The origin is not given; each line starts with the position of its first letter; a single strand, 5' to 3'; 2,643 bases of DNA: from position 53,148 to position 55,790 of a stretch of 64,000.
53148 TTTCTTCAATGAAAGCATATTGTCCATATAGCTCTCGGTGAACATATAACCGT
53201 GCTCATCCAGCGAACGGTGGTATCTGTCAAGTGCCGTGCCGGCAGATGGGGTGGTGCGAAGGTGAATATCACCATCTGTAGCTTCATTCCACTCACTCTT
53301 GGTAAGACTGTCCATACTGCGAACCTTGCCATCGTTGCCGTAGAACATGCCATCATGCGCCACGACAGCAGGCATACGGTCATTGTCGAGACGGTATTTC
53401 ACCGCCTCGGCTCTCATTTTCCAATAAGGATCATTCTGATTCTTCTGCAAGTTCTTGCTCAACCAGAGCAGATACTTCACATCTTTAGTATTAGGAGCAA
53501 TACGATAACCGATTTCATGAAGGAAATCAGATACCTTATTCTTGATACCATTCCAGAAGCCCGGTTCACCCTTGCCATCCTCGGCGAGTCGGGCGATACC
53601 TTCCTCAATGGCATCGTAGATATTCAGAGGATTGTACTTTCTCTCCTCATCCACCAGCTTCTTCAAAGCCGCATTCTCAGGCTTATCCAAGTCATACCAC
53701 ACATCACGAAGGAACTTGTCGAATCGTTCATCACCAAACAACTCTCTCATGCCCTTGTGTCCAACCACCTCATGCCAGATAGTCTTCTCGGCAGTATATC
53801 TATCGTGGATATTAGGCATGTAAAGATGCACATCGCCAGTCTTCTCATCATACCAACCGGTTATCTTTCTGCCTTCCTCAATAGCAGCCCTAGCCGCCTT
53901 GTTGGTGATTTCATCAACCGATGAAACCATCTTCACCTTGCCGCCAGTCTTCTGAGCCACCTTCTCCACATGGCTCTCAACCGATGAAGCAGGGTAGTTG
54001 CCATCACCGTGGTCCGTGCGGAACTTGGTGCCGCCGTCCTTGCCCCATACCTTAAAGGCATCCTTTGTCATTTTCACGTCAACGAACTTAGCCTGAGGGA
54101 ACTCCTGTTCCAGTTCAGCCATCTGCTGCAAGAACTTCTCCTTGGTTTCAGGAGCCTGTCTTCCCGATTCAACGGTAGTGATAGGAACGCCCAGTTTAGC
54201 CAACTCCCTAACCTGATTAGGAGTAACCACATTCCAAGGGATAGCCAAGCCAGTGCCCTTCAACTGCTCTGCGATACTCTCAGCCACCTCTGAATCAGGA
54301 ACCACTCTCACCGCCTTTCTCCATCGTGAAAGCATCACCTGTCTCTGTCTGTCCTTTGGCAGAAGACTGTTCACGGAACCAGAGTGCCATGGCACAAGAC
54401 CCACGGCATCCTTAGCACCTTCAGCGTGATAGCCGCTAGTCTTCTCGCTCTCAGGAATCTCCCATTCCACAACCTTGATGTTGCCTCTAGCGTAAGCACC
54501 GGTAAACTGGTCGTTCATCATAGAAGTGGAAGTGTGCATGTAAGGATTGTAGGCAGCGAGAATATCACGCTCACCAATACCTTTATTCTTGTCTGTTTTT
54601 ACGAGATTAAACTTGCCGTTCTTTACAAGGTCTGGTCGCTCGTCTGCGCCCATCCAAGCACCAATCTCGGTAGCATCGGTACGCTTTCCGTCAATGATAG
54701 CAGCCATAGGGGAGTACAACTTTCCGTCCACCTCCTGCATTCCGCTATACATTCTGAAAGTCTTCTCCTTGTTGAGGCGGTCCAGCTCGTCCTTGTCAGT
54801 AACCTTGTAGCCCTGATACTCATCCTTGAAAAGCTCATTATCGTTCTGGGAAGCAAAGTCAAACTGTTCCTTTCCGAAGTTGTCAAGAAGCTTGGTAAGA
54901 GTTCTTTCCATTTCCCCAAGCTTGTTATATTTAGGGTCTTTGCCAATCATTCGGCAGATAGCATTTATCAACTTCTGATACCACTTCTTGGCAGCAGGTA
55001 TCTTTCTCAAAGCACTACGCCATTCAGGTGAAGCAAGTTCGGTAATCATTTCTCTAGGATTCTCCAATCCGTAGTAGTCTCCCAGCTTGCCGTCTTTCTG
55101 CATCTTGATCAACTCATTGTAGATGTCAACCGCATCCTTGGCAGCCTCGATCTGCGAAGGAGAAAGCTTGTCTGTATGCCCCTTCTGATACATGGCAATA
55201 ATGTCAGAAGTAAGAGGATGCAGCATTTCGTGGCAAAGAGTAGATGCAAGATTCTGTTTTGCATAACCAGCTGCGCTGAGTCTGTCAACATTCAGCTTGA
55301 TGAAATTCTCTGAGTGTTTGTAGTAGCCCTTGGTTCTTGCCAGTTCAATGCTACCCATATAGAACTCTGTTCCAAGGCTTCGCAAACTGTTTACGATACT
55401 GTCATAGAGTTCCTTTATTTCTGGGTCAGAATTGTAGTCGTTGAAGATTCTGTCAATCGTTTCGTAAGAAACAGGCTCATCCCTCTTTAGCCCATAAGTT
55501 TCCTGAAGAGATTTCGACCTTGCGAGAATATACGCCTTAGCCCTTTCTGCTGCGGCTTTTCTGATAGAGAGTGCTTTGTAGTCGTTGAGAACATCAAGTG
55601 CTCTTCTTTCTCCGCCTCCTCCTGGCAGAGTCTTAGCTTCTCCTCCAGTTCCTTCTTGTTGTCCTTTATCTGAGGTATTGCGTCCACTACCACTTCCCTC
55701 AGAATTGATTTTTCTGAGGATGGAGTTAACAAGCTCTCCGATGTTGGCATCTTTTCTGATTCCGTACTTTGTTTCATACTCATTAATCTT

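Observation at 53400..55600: Two distinct HExxH zincin motifs inside the giant protein, plus a C-terminal P-loop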

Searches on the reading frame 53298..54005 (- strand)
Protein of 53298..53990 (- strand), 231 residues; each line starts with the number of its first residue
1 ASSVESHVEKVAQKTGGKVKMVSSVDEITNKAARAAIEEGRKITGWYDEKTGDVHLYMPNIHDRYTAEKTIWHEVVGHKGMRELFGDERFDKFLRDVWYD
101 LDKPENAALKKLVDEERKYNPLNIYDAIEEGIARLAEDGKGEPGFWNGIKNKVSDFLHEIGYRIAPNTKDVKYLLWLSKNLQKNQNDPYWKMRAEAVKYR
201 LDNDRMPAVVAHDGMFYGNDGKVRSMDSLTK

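Call 11: search_protein_families(library=pfam, proteins=[window:53298-53990:-], max_evalue=10)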
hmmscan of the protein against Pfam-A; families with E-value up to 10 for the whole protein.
window:53298-53990:- (231 aa): 0 families

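Call 23: search_solved_structures(query=A1, max_evalue=10, show_alignments=3)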
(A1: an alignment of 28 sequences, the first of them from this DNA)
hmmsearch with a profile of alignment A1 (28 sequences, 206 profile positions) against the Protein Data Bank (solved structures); distinct sequences matched with E-value up to 10: 10.
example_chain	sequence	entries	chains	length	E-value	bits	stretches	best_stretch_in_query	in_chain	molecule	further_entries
3fyd_A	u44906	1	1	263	0.099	15.4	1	93-145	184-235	Probable dimethyladenosine transferase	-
3fyc_A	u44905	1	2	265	0.1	15.4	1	93-145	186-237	Probable dimethyladenosine transferase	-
6pfp_A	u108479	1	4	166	0.12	15.1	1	3-70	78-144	Myosin-7 fused to GP7 and EB1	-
3grr_A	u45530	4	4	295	0.12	15.1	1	93-145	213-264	Dimethyladenosine transferase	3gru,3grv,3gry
8uzp_M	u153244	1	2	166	0.13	15.1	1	107-203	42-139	stem_mimetic_01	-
6pir_A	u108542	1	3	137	0.44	13.3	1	93-157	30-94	MavE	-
8wnp_E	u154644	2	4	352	1.1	12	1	125-187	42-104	Non-structural protein 1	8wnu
8wo0_K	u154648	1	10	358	1.1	12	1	125-187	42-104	Non-structural protein 1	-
8wn8_B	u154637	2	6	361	1.1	12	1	125-187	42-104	Non-structural protein 1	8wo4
5k6k_A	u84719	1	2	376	1.2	11.9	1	125-187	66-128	Zika virus protein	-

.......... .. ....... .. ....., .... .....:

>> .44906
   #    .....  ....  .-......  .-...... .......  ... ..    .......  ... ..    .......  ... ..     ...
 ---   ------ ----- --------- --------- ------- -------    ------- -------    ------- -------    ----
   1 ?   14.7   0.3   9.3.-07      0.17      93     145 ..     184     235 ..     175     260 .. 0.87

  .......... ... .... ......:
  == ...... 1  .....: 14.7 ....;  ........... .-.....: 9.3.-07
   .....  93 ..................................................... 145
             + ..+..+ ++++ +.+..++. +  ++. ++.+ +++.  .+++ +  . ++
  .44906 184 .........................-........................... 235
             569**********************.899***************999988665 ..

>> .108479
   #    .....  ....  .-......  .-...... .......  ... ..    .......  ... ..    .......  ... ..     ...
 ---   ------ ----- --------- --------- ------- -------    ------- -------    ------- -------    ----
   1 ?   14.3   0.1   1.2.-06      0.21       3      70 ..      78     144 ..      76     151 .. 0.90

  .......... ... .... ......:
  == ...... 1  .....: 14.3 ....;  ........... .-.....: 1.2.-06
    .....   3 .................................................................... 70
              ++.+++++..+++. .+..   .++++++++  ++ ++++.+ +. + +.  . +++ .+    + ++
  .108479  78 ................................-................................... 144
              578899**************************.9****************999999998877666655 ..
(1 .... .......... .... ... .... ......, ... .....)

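Call 30: predict_structure(alignment_id=A1)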
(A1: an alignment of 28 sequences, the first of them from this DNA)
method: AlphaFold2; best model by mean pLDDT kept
length: 206 residues; sequences in the alignment: 28
mean_pLDDT: 85.9   pTM: 0.78
mean pLDDT of the five models: 85.9, 85.4, 84.9, 71.7, 62.6
residues with pLDDT >= 90: 98; 70-90: 94; 50-70: 9; < 50: 5
segments of 3 or more residues with pLDDT < 50: 1-5
pLDDT, mean of each block of 10 residues (from residue 1): 57 81 85 90 91 87 92 90 83 90 93 94 86 93 89 94 88 91 80 71 75
secondary structure, 60 per line:
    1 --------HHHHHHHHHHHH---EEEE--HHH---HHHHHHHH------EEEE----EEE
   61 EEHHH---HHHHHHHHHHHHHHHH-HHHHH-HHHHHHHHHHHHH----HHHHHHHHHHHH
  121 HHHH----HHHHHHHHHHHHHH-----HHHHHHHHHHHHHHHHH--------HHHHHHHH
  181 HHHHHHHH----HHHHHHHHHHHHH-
elements in order: H9-20 E24-27 H36-43 E50-53 E58-62 H69-84 H86-90 H92-104 H109-124 H129-142 H148-164 H173-188 H193-205

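Call 47: search_protein_representatives(alignment_id=A1)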
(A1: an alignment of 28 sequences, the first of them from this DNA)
Query: 28 sequences, 206 profile positions. Proteins with E-value up to 0.001 (for the whole library): 7234; up to 1e-10: 3808; up to 1e-30: 1117. The best 150 are listed.
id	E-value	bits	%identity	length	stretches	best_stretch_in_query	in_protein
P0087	2.2e-115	399.7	-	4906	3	4-205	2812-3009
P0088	4.2e-115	398.8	-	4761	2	6-204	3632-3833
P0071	1.6e-112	390.4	-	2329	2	2-203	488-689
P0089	6.7e-112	388.3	-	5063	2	4-204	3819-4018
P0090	9.5e-107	371.5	-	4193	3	4-205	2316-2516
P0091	3.9e-106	369.5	-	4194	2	4-204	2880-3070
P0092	5.9e-103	359.1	-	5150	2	3-205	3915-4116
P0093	4.8e-102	356.2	-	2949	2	6-205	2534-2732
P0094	1.5e-101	354.6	-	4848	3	4-205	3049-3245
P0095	1.3e-99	348.2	-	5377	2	4-206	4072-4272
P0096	2.9e-99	347.1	-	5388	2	2-205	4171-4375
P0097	4.2e-99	346.6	-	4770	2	4-195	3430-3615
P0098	2.4e-97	340.8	-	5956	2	9-203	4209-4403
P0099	2.9e-97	340.6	-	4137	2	3-194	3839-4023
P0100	8.4e-97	339.0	-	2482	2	4-193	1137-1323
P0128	1.5e-83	295.7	-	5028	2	4-205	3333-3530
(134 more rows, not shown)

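Call 55: fold_search(model_id=the predicted structure, library=pdb)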
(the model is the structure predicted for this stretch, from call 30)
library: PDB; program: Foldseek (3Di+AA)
matches with E <= 10: 165; with E <= 0.001: 0
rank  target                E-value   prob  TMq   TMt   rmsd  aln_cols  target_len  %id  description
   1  6hry_B                9.4e-01  0.10  0.20  0.20  16.9       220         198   11  EthR2 in complex with compound 3 (BDM72719) (released 2019-02-27)
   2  5lde_A                9.4e-01  0.10  0.20  0.19  13.3       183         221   13  Crystal structure of a vFLIP-IKKgamma stapled peptide dimer (released 2017-10-04)
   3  4jix_B                1.3e+00  0.33  0.24  0.41   9.4       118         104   12  Crystal structure of the metallopeptidase zymogen of Methanocaldococcus jannaschii jannalysin (released 2013-06-12)
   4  9dis_A                1.3e+00  0.12  0.15  0.23  14.1       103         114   16  Cryo-EM structure of the heme/hemoglobin transporter ChuA, in complex with de novo designed binder H3 (released 2025-05-21)
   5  5wm9_D                1.5e+00  0.08  0.18  0.19  16.1       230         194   11  Crystal Structure of TetR family regulator Rv0078 from Mycobacterium tuberculosis (released 2018-07-04)
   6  8g9k_B                1.6e+00  0.04  0.15  0.15  18.7       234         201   18  Geometrically programmable nanomaterial construction using regularized protein building blocks (released 2024-03-13)
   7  4jix_A                1.6e+00  0.41  0.25  0.41   5.5       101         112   12  Crystal structure of the metallopeptidase zymogen of Methanocaldococcus jannaschii jannalysin (released 2013-06-12)
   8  4ndb_B                2.1e+00  0.10  0.16  0.17  10.7       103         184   17  X-ray structure of a mutant (T61D) of calexcitin - a neuronal calcium-signalling protein (released 2014-10-29)
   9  5h78_A                2.2e+00  0.07  0.17  0.18  16.1       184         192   16  Crystal structure of the PKA-DHR14 fusion protein (released 2017-06-28)
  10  2aw6_A                2.3e+00  0.05  0.17  0.14  17.2       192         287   14  Structure of a bacterial peptide pheromone/receptor complex and its mechanism of gene regulation (released 2005-12-06)
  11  6hrz_B                2.5e+00  0.06  0.19  0.20  16.8       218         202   10  EthR2 in complex with compound 4 (BDM72170) (released 2019-02-27)
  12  3exa_B                2.6e+00  0.02  0.15  0.11  23.3       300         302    9  Crystal structure of the full-length tRNA isopentenylpyrophosphate transferase (BH2366) from Bacillus halodurans, Nort (released 2008-11-11)
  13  4zi6_A                2.7e+00  0.05  0.19  0.09  16.2       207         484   12  Crystal structure of leucine aminopeptidase from Helicobacter pylori (released 2015-12-23)
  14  9qwp_B                2.7e+00  0.04  0.18  0.04  19.9       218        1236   11  Structure of the human RalGAP2 complex (released 2025-07-16)
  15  3dd7_A                2.9e+00  0.13  0.20  0.29   8.4       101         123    9  Structure of DocH66Y in complex with the C-terminal domain of Phd (released 2008-09-16)
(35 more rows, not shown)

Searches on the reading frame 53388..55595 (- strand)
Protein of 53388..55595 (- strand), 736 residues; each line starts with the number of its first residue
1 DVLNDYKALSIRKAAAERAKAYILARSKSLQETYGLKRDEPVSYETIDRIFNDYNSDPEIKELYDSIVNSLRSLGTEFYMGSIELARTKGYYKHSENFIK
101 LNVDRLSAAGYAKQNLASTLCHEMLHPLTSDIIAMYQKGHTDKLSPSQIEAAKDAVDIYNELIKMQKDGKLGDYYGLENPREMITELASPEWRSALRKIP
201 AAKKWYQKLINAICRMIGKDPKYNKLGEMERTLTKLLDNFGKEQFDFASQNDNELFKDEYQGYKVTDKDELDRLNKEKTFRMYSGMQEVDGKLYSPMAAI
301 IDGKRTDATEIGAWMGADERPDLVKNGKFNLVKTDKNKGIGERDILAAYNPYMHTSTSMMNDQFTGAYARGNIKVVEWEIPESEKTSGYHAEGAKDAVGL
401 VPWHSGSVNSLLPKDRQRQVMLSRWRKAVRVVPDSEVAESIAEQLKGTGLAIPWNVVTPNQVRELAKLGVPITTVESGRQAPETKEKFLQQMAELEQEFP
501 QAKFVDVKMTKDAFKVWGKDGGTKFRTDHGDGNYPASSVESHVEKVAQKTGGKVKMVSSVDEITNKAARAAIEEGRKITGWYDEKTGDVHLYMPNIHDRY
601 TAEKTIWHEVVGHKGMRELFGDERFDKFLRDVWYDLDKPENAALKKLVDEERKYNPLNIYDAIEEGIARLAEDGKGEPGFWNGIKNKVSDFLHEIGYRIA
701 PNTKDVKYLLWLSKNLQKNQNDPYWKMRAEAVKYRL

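Call 42: search_dna_similar(query=window:53388-55595:-, collection=phages, mode=protein, max_rows=25, max_evalue=0.001)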
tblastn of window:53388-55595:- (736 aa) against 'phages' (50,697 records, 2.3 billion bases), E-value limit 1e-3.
Records with a match: 13; places in all: 13; records where one place covers at least 80% of the query: 0.
Best place of each record, by identity: <60% 13.
By first word of the organism name: Bacteriophage 9; Bacteroides 3; Achromobacter 1.
By host as written in the record: Helicobacter pullorum 3; Bacteroides fragilis BL19 1; Bacteroides salyersiae BG8 1; - 1; Helicobacter sp. MIT 11-5569 genome 1; Helicobacter canis 1; Helicobacter canis NCTC 12740 genome 1; Bacteroides koreensis HM3 1; and 3 more.
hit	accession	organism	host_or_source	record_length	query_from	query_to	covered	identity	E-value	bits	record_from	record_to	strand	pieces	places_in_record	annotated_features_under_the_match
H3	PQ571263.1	Bacteroides phage BF1-TP2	Bacteroides fragilis BL19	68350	522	718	27%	37.0%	2e-24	115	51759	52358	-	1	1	hypothetical protein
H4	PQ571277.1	Bacteroides phage BS-TP4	Bacteroides salyersiae BG8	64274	488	713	31%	27.5%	4e-14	83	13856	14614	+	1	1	hypothetical protein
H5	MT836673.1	Bacteriophage sp.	human fecal samples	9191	536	723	26%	32.8%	6e-20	101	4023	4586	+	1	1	record has no annotation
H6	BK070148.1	Bacteriophage sp.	Helicobacter sp. MIT 11-5569 genome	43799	49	284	32%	25.6%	1e-14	84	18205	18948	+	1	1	hypothetical protein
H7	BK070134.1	Bacteriophage sp.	Helicobacter pullorum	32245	37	241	28%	26.9%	7e-6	56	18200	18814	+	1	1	none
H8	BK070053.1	Bacteriophage sp.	Helicobacter canis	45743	45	247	28%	26.8%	1e-8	65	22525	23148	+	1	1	hypothetical protein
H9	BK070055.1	Bacteriophage sp.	Helicobacter canis NCTC 12740 genome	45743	45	247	28%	26.8%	1e-8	65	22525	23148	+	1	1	hypothetical protein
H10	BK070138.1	Bacteriophage sp.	Helicobacter pullorum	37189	37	241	28%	26.2%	1e-5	55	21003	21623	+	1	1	hypothetical protein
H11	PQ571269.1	Bacteroides phage BKO1-TP3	Bacteroides koreensis HM3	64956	554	736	25%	29.0%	3e-10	70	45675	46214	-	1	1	DarB-like antirestriction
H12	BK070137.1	Bacteriophage sp.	Helicobacter pullorum NCTC 12824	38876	37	241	28%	25.9%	1e-5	55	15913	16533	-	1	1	hypothetical protein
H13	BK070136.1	Bacteriophage sp.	Helicobacter pullorum NCTC 12824 genome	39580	37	241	28%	25.9%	1e-5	55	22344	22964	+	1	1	hypothetical protein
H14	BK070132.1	Bacteriophage sp.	Helicobacter pullorum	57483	32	242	29%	24.3%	1e-6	58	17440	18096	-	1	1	tetrahydrofolate dehydrogenase/cyclohydrolase, NAD(P)-binding domain ...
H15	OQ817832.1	Achromobacter phage CF418P1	Achromobacter sp.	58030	539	710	23%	25.0%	3e-5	54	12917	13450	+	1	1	putative portal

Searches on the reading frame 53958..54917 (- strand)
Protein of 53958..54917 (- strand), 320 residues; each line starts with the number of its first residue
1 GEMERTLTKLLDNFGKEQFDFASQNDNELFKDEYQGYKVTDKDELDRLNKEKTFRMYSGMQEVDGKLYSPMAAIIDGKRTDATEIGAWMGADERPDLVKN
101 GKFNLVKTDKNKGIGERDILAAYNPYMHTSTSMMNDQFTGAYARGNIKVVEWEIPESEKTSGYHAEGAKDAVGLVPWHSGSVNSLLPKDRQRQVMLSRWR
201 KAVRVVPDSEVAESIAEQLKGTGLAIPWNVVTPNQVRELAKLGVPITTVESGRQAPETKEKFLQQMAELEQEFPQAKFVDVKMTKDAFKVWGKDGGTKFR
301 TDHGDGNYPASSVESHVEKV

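Call 11: search_protein_families(library=pfam, proteins=[window:53958-54917:-], max_evalue=10)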
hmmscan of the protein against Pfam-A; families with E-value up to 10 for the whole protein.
window:53958-54917:- (320 aa): 0 families

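Call 65: search_solved_structures(query=window:53988-54827:-, max_evalue=1)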
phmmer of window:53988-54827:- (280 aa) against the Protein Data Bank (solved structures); distinct sequences matched with E-value up to 1: 0.

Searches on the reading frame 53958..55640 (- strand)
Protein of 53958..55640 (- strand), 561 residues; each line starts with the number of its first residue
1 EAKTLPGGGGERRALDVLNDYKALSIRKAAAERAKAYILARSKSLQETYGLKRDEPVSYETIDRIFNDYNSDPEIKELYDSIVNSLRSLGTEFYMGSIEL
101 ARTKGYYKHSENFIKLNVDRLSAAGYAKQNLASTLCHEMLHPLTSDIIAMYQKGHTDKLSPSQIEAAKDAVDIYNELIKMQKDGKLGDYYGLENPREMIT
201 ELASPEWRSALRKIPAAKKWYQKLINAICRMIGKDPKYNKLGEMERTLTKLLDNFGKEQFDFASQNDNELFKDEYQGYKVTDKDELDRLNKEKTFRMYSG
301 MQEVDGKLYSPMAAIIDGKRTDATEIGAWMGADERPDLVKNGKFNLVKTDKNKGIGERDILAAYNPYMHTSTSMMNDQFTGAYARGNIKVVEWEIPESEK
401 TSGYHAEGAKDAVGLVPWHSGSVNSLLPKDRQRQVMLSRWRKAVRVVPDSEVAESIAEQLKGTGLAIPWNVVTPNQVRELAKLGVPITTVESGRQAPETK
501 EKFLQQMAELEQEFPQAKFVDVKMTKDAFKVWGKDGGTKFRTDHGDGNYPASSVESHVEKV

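Call 17: find_homologous_proteins(query=window:53958-55640:-, max_evalue=0.001)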
Query window:53958-55640:- (561 aa): 12 proteins with E <= 0.001 among 8000 candidates.
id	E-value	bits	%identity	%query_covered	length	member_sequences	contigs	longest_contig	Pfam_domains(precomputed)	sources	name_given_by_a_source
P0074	1.9e-181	623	84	61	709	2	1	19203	-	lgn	-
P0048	4.5e-169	582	66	74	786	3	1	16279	-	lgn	-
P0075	7.3e-157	542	58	82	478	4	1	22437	-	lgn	-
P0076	1.3e-136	475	88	44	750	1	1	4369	PF18812.7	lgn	-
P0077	9.6e-124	432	76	46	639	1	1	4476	-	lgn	-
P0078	3.1e-115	404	44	89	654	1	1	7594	-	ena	-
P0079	1.4e-91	326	48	67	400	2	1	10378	-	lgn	-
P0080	2.5e-55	206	49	42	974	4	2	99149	PF18819.7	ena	-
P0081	1.1e-43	168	40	53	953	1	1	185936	PF18907.6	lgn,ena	-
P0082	1.9e-41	161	45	37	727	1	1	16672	-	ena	-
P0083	1.4e-40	158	38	49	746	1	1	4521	-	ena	-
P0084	1.2e-32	132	42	37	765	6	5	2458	PF00271.38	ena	-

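Call 46: search_protein_families(library=pfam, proteins=[P0080, P0076], max_evalue=0.001)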
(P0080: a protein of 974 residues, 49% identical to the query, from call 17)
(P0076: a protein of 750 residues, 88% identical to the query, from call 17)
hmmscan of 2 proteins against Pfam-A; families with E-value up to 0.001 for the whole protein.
P0080 (974 aa): 1 family
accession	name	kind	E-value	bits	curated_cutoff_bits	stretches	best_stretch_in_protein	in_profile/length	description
PF18819.6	MuF_C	-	2.5e-17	63.3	27.6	1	679-777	4-102/103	Phage MuF-C-terminal domain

P0076 (750 aa): 1 family
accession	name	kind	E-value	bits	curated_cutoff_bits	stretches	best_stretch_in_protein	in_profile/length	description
PF18812.6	PBECR3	-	9.2e-12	45.3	30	1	291-398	12-111/115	phage-Barnase-EndoU-ColicinE5/D-RelE like nuclease3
